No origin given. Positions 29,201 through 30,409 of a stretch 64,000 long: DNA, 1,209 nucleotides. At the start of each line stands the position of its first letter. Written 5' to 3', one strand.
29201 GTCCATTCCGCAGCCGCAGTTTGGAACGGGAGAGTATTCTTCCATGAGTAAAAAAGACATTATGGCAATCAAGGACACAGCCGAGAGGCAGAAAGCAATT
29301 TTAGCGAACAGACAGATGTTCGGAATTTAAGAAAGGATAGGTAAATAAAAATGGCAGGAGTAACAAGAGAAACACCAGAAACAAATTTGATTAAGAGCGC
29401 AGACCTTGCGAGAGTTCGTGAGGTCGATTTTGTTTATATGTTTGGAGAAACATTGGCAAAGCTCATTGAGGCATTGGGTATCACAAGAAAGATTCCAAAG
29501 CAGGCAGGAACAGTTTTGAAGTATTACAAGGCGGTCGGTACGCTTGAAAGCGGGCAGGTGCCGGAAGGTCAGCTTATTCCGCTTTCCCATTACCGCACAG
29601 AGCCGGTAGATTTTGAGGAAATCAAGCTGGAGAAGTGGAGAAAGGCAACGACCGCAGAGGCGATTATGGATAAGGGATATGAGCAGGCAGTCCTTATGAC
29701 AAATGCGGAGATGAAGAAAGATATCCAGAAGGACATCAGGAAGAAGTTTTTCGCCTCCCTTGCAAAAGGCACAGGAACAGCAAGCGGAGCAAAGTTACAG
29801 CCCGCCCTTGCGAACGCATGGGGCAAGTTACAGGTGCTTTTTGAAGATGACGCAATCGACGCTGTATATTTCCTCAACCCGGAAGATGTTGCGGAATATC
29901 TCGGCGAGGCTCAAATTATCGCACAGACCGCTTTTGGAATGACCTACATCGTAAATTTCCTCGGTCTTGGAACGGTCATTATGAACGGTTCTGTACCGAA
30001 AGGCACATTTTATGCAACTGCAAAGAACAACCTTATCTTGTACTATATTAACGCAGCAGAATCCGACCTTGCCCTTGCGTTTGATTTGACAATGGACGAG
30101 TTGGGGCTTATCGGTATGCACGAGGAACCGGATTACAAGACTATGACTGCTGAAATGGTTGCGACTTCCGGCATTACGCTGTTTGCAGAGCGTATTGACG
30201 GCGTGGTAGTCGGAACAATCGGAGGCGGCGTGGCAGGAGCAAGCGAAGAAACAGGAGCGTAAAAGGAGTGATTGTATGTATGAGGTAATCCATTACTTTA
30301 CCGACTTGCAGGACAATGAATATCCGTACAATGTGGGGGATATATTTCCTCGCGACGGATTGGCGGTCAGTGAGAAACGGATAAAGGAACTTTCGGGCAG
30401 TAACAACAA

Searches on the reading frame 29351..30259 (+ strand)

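Call 11: search_protein_families(library=phrogs, proteins=[window:29351-30259:+], max_evalue=0.00001)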
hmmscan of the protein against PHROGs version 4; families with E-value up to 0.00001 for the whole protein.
window:29351-30259:+ (303 aa): 1 family
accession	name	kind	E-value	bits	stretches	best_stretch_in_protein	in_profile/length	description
phrog_544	-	head and packaging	9.4e-56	190.3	1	7-293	5-276/282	major head protein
